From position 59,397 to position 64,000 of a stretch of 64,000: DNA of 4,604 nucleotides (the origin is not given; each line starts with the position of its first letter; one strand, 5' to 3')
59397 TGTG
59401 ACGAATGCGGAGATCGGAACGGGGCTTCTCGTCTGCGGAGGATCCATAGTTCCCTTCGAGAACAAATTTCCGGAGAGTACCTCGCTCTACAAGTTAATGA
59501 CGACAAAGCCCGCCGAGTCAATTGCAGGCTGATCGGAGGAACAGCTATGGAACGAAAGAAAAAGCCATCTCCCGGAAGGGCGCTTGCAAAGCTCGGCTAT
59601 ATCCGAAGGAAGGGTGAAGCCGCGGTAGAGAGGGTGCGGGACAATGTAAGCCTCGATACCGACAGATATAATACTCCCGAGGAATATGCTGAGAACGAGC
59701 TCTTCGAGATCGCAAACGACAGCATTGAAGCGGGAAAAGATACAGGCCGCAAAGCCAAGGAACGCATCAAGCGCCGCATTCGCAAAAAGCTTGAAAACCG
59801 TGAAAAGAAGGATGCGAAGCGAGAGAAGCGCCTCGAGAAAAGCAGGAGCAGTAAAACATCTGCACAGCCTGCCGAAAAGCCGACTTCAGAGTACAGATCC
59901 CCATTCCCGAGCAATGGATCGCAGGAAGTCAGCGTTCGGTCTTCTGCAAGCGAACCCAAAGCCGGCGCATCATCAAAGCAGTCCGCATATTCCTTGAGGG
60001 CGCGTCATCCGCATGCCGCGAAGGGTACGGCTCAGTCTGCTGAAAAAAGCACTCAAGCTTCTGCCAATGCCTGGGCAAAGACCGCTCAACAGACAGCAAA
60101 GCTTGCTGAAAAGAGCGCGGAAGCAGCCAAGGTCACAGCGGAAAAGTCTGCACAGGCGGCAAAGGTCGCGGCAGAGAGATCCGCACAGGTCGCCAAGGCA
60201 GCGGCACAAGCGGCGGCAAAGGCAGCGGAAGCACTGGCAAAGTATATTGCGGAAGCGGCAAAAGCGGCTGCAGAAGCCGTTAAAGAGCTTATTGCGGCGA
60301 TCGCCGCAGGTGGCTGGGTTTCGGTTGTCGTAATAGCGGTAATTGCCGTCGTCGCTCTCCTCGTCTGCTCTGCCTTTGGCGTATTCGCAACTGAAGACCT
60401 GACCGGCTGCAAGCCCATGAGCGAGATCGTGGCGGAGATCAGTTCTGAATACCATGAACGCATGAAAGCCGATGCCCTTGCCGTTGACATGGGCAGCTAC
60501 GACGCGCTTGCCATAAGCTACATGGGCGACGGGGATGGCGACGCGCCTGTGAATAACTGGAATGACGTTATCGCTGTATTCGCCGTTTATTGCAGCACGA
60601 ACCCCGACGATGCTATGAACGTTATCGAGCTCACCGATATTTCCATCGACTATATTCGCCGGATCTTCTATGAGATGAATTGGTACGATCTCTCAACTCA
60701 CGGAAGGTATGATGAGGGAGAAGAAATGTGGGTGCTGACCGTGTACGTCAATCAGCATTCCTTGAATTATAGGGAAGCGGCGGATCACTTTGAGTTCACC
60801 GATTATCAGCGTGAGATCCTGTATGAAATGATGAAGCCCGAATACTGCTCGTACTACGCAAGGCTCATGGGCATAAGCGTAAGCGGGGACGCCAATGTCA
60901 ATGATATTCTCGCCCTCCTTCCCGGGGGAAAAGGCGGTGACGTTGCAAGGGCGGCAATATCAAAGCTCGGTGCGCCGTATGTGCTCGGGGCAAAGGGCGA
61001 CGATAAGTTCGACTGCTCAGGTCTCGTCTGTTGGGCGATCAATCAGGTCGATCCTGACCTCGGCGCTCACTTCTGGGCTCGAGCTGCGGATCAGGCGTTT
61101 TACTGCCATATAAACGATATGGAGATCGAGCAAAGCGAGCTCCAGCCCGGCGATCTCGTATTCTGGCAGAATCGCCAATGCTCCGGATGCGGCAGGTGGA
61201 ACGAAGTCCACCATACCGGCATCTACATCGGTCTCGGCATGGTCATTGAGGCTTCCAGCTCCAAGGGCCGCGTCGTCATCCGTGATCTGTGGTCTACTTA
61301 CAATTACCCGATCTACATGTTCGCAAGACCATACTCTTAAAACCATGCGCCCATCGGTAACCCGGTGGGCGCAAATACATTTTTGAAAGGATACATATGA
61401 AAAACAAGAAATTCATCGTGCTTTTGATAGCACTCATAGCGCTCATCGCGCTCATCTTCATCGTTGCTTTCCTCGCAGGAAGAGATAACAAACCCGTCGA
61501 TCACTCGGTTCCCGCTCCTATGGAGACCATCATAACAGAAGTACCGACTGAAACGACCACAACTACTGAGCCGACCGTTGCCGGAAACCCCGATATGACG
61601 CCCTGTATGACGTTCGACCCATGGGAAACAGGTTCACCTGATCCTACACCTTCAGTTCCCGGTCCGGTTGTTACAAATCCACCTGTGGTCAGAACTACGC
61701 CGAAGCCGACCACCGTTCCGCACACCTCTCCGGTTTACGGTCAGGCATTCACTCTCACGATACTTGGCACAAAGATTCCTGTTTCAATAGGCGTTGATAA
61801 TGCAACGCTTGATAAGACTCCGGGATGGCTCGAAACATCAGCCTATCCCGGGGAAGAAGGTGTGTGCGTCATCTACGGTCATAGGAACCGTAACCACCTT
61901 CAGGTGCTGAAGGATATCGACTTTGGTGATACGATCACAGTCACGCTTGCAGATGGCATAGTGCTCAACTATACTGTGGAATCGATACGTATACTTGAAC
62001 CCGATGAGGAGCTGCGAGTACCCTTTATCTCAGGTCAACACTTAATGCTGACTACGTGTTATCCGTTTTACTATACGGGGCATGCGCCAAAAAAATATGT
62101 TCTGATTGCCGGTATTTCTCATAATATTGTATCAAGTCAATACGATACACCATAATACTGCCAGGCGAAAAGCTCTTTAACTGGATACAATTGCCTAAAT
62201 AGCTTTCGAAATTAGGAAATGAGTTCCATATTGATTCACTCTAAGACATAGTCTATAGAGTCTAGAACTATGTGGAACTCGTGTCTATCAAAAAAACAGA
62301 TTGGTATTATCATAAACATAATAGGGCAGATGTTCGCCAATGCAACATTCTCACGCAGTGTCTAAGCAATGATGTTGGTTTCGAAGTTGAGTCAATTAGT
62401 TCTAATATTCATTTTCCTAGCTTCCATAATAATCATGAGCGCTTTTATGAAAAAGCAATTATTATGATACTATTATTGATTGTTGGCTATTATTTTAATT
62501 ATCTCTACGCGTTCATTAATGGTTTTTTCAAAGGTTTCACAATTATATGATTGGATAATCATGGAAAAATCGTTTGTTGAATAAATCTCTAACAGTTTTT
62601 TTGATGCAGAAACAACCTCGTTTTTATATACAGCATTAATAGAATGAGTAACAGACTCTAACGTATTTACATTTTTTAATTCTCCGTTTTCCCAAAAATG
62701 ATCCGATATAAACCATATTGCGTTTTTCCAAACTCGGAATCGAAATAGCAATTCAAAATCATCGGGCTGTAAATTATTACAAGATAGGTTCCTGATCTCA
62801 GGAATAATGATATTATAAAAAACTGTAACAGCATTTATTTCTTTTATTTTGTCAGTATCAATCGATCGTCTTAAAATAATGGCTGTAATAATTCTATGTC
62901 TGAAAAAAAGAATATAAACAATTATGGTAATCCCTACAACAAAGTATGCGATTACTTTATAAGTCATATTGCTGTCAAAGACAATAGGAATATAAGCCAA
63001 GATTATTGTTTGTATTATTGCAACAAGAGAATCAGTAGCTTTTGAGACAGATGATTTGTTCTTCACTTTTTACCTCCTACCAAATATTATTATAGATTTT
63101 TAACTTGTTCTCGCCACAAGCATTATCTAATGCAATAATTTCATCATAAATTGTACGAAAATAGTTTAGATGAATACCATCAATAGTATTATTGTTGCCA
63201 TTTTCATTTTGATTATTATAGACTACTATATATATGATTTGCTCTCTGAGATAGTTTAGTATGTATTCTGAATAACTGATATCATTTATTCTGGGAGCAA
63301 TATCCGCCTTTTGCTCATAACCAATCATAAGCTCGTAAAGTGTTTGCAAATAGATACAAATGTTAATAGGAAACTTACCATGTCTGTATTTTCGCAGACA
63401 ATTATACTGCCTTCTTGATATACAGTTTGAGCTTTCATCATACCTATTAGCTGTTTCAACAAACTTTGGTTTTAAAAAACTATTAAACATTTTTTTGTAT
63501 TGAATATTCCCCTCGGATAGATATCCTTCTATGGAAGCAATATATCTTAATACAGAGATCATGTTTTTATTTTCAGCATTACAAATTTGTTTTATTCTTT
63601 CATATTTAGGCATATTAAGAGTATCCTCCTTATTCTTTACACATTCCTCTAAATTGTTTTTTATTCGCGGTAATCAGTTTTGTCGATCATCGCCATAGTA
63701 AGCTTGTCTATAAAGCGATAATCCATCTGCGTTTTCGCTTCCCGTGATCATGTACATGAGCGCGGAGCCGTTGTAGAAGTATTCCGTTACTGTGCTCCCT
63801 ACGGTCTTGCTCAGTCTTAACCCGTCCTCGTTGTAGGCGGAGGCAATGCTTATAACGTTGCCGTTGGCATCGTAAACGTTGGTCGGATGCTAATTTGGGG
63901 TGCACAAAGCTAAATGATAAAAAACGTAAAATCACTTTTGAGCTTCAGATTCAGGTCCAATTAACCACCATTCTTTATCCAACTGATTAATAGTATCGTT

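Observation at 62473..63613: AT-rich, tightly coupled two-gene cassette of unknown function in the island cargo region (top candidate for an undescribed accessory, defence or immunity module)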

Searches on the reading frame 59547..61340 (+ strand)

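Call 62: search_protein_families(library=pfam, proteins=[window:59547-61340:+], max_evalue=0.001)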
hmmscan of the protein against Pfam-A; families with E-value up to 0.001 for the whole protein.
window:59547-61340:+ (597 aa): 1 family
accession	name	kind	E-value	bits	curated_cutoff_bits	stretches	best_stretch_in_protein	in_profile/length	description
PF00877.26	NLPC_P60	-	7.8e-16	58.4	23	1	475-590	1-100/105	NlpC/P60 family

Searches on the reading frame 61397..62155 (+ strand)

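Call 62: search_protein_families(library=pfam, proteins=[window:61397-62155:+], max_evalue=0.001)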
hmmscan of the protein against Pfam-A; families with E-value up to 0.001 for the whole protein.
window:61397-62155:+ (252 aa): 1 family
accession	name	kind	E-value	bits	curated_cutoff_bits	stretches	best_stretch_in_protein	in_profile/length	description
PF04203.18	Sortase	-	3.9e-19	69.1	26.6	1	124-238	7-122/125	Sortase domain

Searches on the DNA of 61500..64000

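Call 83: search_rna_families(source=window, start=61500, end=64000, threshold=evalue, max_evalue=1)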
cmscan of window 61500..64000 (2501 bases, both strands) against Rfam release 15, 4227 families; matches with E-value up to 1: 1.
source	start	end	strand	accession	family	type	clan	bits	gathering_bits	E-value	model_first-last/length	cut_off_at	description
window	62847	62968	-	RF01590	plasmodium_snoR14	Gene; snRNA; snoRNA; CD-box;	-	31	90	0.21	1-127/127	no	small nucleolar RNA snoR14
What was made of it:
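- Tried and rejected: RNA element in the AT-rich tail: none in Rfam (call 83).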

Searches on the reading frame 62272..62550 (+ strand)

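Call 4: search_protein_families(library=pfam, proteins=[window:62272-62550:+], max_evalue=1)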
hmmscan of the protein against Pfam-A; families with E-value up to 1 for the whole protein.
window:62272-62550:+ (92 aa): 1 family
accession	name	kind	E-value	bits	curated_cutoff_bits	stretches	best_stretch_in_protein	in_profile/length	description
PF10840.13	DUF2645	-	0.0083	17.2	25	1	1-76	15-89/98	Protein of unknown function (DUF2645)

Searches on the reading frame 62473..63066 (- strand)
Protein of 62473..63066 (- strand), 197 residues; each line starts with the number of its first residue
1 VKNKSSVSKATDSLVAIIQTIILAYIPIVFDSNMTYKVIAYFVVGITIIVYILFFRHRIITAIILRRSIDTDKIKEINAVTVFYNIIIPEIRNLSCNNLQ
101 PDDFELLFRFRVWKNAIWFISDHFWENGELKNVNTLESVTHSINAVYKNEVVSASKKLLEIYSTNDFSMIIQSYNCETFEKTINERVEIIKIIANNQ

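Call 4: search_protein_families(library=pfam, proteins=[window:62473-63066:-], max_evalue=1)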
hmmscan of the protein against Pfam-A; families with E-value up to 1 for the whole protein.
window:62473-63066:- (197 aa): 2 families
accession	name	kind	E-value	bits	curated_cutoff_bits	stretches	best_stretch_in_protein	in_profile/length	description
PF04932.20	Wzy_C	-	0.0046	17.2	31.7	1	15-125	17-100/149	O-Antigen ligase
PF00501.34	AMP-binding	-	0.26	10.5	29.9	1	19-87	205-270/384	AMP-binding enzyme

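Call 5: search_protein_families(library=padloc, proteins=[window:62473-63066:-], max_evalue=1)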
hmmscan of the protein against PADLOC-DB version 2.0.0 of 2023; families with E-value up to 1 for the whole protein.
window:62473-63066:- (197 aa): 0 families

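Call 6: search_protein_families(library=ncbifam, proteins=[window:62473-63066:-], max_evalue=1)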
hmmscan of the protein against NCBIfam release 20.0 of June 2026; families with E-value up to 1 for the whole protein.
window:62473-63066:- (197 aa): 0 families

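Call 7: search_protein_families(library=phrogs, proteins=[window:62473-63066:-], max_evalue=1)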
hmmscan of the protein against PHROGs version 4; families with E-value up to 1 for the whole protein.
window:62473-63066:- (197 aa): 1 family
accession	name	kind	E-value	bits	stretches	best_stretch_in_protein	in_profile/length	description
phrog_20850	-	unknown function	0.2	12.2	1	129-180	120-173/188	-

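Call 14: find_homologous_proteins(query=window:62473-63066:-, max_evalue=0.01)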
Query window:62473-63066:- (197 aa): 6 proteins with E <= 0.01 among 99 candidates.
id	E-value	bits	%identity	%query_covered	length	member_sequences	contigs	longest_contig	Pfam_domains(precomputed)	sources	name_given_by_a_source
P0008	2.2e-119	414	100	100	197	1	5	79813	-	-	-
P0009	2.0e-115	401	97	100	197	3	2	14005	-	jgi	jgi:hypothetical protein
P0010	7.0e-70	252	59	99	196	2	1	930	-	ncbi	-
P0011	3.0e-69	250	59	100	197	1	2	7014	-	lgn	-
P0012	7.3e-68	246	60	98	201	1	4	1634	-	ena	-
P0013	1.0e-67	245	60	98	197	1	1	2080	-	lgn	-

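Call 22: find_homologous_proteins(query=A2, max_evalue=0.01)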
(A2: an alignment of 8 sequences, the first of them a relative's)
Query A2 (8 sequences) (197 aa, profile of the alignment): 7 proteins with E <= 0.01 among 4049 candidates.
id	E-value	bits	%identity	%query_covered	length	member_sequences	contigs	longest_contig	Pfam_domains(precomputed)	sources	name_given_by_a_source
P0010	5.0e-97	341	59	99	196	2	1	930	-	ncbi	-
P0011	4.4e-96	338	59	100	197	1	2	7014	-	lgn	-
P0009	5.4e-93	328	97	100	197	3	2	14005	-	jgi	jgi:hypothetical protein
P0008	6.5e-93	328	100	100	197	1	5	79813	-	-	-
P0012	7.5e-93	328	60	98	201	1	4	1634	-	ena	-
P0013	3.0e-89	316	60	98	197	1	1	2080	-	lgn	-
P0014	2.3e-78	280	26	94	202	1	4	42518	-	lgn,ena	-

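Call 27: search_solved_structures(query=A3, max_evalue=10)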
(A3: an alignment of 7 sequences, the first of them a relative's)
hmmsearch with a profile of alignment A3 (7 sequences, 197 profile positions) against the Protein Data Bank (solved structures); distinct sequences matched with E-value up to 10: 2.
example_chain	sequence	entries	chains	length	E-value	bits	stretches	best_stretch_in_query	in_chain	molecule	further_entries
4v8p_AX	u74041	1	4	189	0.65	12.8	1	115-187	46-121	RPL18A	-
3o2i_A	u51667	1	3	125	1.9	11.3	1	101-160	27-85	Uncharacterized protein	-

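Call 31: predict_structure(alignment_id=A3)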
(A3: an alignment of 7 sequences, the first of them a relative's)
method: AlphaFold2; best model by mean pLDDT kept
length: 197 residues; sequences in the alignment: 7
mean_pLDDT: 79.0   pTM: 0.58
mean pLDDT of the five models: 79.0, 77.6, 74.2, 70.7, 68.8
residues with pLDDT >= 90: 37; 70-90: 122; 50-70: 24; < 50: 14
segments of 3 or more residues with pLDDT < 50: 66-77
pLDDT, mean of each block of 10 residues (from residue 1): 64 78 81 82 83 73 49 51 86 80 86 92 88 71 77 94 87 79 93 87
secondary structure, 60 per line:
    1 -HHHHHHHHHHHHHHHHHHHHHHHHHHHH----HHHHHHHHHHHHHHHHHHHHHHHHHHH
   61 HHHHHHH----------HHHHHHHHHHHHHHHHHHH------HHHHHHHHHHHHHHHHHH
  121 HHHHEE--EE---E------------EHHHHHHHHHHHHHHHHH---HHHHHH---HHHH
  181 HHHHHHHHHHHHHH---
elements in order: H2-29 H34-67 H78-96 H103-124 H148-164 H168-173 H177-194

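Call 39: fold_search(model_id=the predicted structure, library=pdb)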
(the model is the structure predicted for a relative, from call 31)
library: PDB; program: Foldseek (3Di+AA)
matches with E <= 10: 147; with E <= 0.001: 0
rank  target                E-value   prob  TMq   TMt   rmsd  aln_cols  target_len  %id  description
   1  8ffz_C                8.0e-01  0.23  0.28  0.10  15.3       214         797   11  TFIIIA-TFIIIC-Brf1-TBP complex bound to 5S rRNA gene (released 2023-06-21)
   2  4h9q_C                8.0e-01  0.20  0.21  0.20  20.4       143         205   10  Complex structure 4 of DAXX(E225A)/H3.3(sub5)/H4 (released 2012-10-17)
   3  8xeh_D                1.0e+00  0.16  0.20  0.28  10.7       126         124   16  Crystal structure of HEPN-MNT complex (released 2024-12-18)
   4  8fit_A                1.1e+00  0.54  0.26  0.23   6.9       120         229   13  Multi-state design of two-state switchable hinge proteins (released 2023-08-16)
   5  8yuf_A                1.1e+00  0.14  0.19  0.25  10.9       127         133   15  Crystal structure of HEPN (Q64A) toxin (released 2025-04-02)
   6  1o5h_A                1.6e+00  0.14  0.20  0.19  21.1       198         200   10  Crystal structure of formiminotetrahydrofolate cyclodeaminase (TM1560) from Thermotoga maritima at 2.80 A resolution (released 2003-09-30)
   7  3k1i_C                1.6e+00  0.09  0.19  0.26  15.1       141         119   11  Crystal strcture of FliS-HP1076 complex in H. pylori (released 2010-06-30)
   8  8xdj_C                2.0e+00  0.09  0.18  0.25  12.3       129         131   17  Crystal structure of AMPylated HEPN toxin (released 2024-12-18)
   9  8ftw_MODEL_1_A        2.1e+00  0.20  0.21  0.24   7.2       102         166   13  FliT-FliJ fusion complex (released 2023-07-05)
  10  8d9p                  2.1e+00  0.08  0.19  0.19  23.5       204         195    8  De Novo Photosynthetic Reaction Center Protein Equipped with Heme B and Mn(II) cations (released 2022-09-28)
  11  7ytj_D                2.1e+00  0.06  0.13  0.06  20.9       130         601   10  Cryo-EM structure of VTC complex (released 2023-02-22)
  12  7nco_C                2.4e+00  0.18  0.27  0.23  13.8       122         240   12  Glutathione-S-transferase GliG mutant K127R (released 2021-05-12)
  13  8xdj_B                2.4e+00  0.09  0.19  0.26  10.8       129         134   16  Crystal structure of AMPylated HEPN toxin (released 2024-12-18)
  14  3j8b_C                2.7e+00  0.13  0.24  0.11  10.2       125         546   13  Model of the human eIF3 PCI-MPN octamer docked into the 43S-HCV IRES EM map (released 2014-10-22)
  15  3os9_C                3.0e+00  0.08  0.20  0.19  11.8       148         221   12  Estrogen Receptor (released 2010-11-10)
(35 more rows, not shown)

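Call 64: search_solved_structures(query=A7, max_evalue=10)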
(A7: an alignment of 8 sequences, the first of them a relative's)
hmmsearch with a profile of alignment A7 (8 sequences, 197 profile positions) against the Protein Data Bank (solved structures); distinct sequences matched with E-value up to 10: 2.
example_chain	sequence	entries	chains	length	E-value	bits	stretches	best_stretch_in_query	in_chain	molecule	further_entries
9u9h_B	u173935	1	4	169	0.53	13.1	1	13-56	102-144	Mature 21 kDa protein OPG144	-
9h88_A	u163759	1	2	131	1.6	11.6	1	85-173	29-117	Transcriptional regulator, PadR-like family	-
